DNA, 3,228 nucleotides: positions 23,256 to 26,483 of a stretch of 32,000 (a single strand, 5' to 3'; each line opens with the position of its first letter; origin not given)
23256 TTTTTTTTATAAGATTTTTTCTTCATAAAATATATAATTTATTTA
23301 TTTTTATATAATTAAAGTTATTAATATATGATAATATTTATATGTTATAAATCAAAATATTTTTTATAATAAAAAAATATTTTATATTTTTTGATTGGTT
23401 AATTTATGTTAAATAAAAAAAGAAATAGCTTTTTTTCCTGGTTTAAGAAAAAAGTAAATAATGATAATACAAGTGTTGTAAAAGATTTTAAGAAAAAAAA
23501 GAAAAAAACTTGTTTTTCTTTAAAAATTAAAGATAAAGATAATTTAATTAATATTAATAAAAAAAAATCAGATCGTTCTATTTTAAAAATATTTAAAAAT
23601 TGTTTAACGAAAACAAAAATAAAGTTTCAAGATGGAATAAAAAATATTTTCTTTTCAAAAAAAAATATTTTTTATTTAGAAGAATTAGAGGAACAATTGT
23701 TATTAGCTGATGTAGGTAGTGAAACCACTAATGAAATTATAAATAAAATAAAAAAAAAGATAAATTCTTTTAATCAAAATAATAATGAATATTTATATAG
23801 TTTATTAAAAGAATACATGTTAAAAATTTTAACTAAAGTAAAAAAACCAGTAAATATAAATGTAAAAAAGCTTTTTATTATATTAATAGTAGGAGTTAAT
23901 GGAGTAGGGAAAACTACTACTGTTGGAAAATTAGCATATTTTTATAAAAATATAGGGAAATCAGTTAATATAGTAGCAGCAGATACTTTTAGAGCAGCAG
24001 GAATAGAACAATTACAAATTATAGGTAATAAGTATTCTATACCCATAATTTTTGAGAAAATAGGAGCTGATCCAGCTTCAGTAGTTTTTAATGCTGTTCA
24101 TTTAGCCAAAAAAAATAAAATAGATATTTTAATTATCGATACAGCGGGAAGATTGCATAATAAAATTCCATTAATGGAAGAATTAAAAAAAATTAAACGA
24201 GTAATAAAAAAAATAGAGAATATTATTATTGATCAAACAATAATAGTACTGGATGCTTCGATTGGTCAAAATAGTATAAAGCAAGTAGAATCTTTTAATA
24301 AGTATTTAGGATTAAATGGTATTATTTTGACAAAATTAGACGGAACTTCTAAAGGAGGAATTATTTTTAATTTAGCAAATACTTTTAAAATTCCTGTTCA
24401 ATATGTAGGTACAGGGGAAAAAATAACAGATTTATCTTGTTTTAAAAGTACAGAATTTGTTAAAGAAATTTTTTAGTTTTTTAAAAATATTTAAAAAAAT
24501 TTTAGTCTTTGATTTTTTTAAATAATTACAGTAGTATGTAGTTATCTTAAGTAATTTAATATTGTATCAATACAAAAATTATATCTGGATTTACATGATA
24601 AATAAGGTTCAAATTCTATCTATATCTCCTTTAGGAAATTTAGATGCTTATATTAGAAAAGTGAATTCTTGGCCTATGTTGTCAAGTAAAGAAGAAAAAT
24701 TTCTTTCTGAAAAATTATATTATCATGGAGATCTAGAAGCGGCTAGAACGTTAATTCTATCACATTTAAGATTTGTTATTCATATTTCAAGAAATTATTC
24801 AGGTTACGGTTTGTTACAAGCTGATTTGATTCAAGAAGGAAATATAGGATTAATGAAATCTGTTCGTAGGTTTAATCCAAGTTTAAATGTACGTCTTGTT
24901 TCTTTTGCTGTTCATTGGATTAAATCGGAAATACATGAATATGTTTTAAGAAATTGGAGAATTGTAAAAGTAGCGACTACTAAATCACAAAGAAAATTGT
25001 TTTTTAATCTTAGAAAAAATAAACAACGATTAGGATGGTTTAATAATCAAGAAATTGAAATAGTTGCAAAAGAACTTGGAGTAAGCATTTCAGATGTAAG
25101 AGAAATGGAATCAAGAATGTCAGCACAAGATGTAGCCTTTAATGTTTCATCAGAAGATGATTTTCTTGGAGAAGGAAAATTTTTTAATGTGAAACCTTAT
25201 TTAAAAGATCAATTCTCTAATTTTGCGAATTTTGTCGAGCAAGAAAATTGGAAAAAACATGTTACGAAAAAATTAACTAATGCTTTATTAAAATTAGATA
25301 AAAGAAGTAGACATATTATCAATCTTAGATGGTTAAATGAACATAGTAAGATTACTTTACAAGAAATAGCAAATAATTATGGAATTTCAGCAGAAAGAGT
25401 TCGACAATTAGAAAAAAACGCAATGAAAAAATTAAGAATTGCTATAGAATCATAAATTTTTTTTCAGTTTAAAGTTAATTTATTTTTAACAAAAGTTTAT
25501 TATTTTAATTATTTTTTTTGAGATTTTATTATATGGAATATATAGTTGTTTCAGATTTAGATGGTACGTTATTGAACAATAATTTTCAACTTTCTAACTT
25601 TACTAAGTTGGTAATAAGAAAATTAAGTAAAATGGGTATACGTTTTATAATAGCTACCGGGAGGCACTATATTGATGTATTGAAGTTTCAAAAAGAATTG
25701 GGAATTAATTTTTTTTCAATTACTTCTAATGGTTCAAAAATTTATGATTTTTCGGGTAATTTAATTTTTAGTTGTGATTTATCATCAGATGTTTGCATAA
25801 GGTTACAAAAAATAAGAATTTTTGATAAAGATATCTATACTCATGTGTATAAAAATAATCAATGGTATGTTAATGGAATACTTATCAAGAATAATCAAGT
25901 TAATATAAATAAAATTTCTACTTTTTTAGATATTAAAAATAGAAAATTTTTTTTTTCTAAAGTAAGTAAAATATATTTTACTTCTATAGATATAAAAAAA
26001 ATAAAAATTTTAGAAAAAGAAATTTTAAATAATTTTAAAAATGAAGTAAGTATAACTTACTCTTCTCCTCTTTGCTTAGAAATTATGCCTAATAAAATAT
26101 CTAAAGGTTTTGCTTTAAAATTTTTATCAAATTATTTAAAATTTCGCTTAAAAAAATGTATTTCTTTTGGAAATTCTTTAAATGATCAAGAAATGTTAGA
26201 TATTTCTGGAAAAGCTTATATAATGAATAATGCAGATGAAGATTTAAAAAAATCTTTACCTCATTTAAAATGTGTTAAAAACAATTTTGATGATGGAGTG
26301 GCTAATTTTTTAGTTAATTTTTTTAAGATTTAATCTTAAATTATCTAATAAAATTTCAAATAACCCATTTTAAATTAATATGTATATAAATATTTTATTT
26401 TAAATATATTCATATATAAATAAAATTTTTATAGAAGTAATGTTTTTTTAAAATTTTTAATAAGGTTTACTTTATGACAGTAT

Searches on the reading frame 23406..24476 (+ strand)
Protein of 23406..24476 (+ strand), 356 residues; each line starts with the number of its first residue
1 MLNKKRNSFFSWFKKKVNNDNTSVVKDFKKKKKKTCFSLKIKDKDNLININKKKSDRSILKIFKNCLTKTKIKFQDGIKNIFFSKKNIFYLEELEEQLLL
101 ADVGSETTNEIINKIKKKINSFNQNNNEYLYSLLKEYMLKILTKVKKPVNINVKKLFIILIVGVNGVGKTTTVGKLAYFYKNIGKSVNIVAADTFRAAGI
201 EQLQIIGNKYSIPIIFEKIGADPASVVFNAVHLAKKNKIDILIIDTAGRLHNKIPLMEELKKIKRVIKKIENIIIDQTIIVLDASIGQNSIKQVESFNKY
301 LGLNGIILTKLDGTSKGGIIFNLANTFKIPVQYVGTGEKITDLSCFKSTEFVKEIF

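Call 6: search_protein_families(library=ncbifam, proteins=[window:23406-24476:+])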
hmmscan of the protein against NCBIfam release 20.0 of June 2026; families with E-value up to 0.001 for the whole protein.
window:23406-24476:+ (356 aa): 12 families
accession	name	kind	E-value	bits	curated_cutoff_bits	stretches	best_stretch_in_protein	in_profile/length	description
TIGR00064.1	ftsY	equivalog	1.9e-95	319.4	260.7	1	91-356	7-279/279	signal recognition particle-docking protein FtsY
TIGR00959.1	ffh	equivalog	1.1e-59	202.4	473.2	1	90-353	29-291/428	signal recognition particle protein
TIGR01425.1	SRP54_euk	equivalog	1.2e-50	172.6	576.25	1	90-355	30-293/428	signal recognition particle protein SRP54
TIGR03499.1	FlhF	equivalog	9e-20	71.8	174.15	1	62-248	119-286/286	flagellar biosynthesis GTPase FlhF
NF009367.0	PRK12724.1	equivalog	1.5e-19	70.2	718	1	21-340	90-398/433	flagellar biosynthesis regulator FlhF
NF009368.0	PRK12726.1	equivalog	2.1e-16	60.1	832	1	146-343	196-384/407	flagellar biosynthesis regulator FlhF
NF005230.0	PRK06731.1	equivalog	9.5e-16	57.8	553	1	128-339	58-260/281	flagellar biosynthesis regulator FlhF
NF011311.0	PRK14722.1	equivalog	4.2e-13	49.1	777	1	159-342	140-322/374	flagellar biosynthesis regulator FlhF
NF011312.0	PRK14723.1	equivalog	6.5e-13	48.1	951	1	160-352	189-375/768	flagellar biosynthesis regulator FlhF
NF011310.0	PRK14721.1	equivalog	8.7e-11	41.7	725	1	158-348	193-374/423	flagellar biosynthesis regulator FlhF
TIGR00231.1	small_GTP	domain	5.1e-05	23.1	42.5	1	157-293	4-103/164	GTP-binding protein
TIGR01969.1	minD_arch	subfamily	0.00021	20.5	201.75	1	158-289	3-123/251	cell division ATPase MinD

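Call 21: find_encoding_contigs(protein=window:23406-24476:+, flank=6000, max_places=6)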
Protein window:23406-24476:+ (356 aa): 1 contig read that carries it; 1 place shown.
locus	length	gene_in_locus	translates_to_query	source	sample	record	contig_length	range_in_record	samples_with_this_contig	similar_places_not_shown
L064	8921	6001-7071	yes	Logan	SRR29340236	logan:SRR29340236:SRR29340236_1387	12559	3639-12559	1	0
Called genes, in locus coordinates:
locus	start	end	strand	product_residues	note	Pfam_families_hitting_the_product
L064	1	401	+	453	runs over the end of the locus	PF10396:TrmE_N, PF00009:GTP_EFTU (faint), PF12631:MnmE_helical, PF03193:RsgA_GTPase (faint), PF00350:Dynamin_N (faint), PF01926:MMR_HSR1, PF02421:FeoB_N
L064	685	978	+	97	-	PF00166:Cpn10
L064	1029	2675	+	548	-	PF00118:Cpn60_TCP1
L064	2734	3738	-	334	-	PF13353:Fer4_12 (weak), PF04055:Radical_SAM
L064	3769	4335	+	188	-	PF08207:EFP_N, PF01132:EFP, PF09285:Elong-fact-P_C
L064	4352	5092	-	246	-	PF01695:IstB_IS21, PF00308:Bac_DnaA (weak)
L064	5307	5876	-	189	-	PF03602:Cons_hypoth95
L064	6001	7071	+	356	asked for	PF02881:SRP54_N, PF00448:SRP54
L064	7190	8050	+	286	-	PF04542:Sigma70_r2, PF04545:Sigma70_r4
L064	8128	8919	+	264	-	?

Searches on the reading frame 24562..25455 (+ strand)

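Call 6: search_protein_families(library=ncbifam, proteins=[window:24562-25455:+])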
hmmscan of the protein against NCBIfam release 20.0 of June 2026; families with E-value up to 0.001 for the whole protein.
window:24562-25455:+ (297 aa): 53 families (the best 25 are shown)
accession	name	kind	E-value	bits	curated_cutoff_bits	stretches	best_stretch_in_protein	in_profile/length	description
NF005143.0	PRK06596.1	subfamily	1e-124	415.6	241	1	14-296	3-282/285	RNA polymerase factor sigma-32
TIGR02392.1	rpoH_proteo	equivalog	1.2e-118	395.6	323.1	1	25-296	1-269/270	RNA polymerase sigma factor RpoH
NF005693.0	PRK07500.1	equivalog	1.4e-60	204.9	315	1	31-296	12-278/289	RNA polymerase factor sigma-32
TIGR02394.1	rpoS_proteo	equivalog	3.3e-39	135.1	378.7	1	27-296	15-275/285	RNA polymerase sigma factor RpoS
NF004207.0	PRK05657.1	equivalog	1.3e-33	116.8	394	1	28-295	59-317/329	RNA polymerase sigma factor RpoS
TIGR02937.1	sigma70-ECF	superfamily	2.8e-32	111.6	42.9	1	59-293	1-163/165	sigma-70 family RNA polymerase sigma factor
NF006666.0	PRK09210.1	equivalog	2.4e-30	106.1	572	1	29-293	103-358/370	RNA polymerase sigma factor RpoD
TIGR02997.1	Sig70-cyanoRpoD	subfamily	1.8e-29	102.9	384.5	1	59-292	74-298/298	RNA polymerase sigma factor, RpoD/SigA family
NF041931.2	MzaA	equivalog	2.7e-29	102.5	800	1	59-292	475-702/726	MZA anti-phage system associated sigma-70 family RNA polymerase sigma factor MzaA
TIGR02393.1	RpoD_Cterm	equivalog_domain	3.9e-29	101.9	354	1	61-294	2-227/238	RNA polymerase sigma factor RpoD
NF004052.0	PRK05572.1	subfamily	2.2e-25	89.6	311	1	53-296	26-251/252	SigF/SigG family RNA polymerase sporulation sigma factor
NF006071.0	PRK08215.1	equivalog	4.2e-25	88.8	372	1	36-295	15-257/258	RNA polymerase sporulation sigma factor SigG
NF005920.0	PRK07921.1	subfamily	5.1e-25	88.2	464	1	59-292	90-315/328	RNA polymerase sigma factor SigB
TIGR02885.1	spore_sigF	equivalog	8.4e-25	87.9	321.45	1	55-292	7-228/231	RNA polymerase sporulation sigma factor SigF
NF005785.0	PRK07598.1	equivalog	2.1e-24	86.2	554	1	58-292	174-399/415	RNA polymerase sigma factor SigC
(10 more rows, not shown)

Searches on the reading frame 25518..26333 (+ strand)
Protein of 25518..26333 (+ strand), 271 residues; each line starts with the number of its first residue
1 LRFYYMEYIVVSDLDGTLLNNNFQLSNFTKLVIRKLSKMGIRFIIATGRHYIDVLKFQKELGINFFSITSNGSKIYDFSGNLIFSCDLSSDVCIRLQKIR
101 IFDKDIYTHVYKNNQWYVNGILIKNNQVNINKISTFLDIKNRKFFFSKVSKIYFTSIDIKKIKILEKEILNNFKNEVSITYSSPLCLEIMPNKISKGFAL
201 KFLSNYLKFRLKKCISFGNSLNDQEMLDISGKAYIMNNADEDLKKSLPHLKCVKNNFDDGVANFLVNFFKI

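Call 6: search_protein_families(library=ncbifam, proteins=[window:25518-26333:+])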
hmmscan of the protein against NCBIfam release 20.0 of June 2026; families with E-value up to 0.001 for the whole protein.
window:25518-26333:+ (271 aa): 22 families
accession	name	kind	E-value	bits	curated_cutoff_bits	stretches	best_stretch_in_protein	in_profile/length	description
NF008213.0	PRK10976.1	equivalog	4.8e-71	239.4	386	1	7-270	2-265/266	sugar/pyridoxal phosphate phosphatase YigL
NF011705.0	PRK15126.1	equivalog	2.3e-47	161.6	336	1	9-268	4-261/272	HMP-PP phosphatase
TIGR00099.1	Cof-subfamily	subfamily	1.9e-46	158.7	137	1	9-265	1-256/256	Cof-type HAD-IIB family hydrolase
NF007806.0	PRK10513.1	equivalog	5.4e-23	81.7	273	1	10-267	6-266/270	sugar-phosphatase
TIGR01484.1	HAD-SF-IIB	subfamily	1.7e-22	80.5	41.8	1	9-236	1-221/221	HAD-IIB family hydrolase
NF045966.1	YcsE_rel_Pase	equivalog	9.2e-22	77.8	220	1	9-245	4-241/265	YcsE-related riboflavin metabolism phosphatase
TIGR01482.1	SPP-subfamily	subfamily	1.6e-21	76.9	107.15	1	10-245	1-199/225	sucrose-phosphate phosphatase subfamily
NF007821.0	PRK10530.1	equivalog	1.1e-19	70.7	274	1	9-266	5-268/272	pyridoxal phosphatase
TIGR01487.1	Pglycolate_arch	equivalog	5e-19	69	122.75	2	9-118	3-111/215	phosphoglycolate phosphatase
NF002245.0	PRK01158.1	equivalog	9.9e-18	64.3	198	1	9-268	5-228/233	phosphoglycolate phosphatase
TIGR01485.1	SPP_plant-cyano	equivalog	5.3e-14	52.3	183.65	1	8-243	2-216/249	sucrose-phosphate phosphatase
TIGR01486.1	HAD-SF-IIB-MPGP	subfamily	6.5e-14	51.9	164.75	1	9-76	1-68/257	mannosyl-3-phosphoglycerate phosphatase family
NF001217.0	PRK00192.1-4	equivalog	8.3e-13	48.5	373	1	6-77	7-77/265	mannosyl-3-phosphoglycerate phosphatase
TIGR02471.1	sucr_syn_bact_C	equivalog_domain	2e-12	47.2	209.75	1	161-245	126-209/236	sucrose-phosphate synthase, sucrose phosphatase-like domain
TIGR02463.1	MPGP_rel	hypoth_equivalog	2.1e-12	47.3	282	1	9-76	1-67/216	mannosyl-3-phosphoglycerate phosphatase-related protein YedP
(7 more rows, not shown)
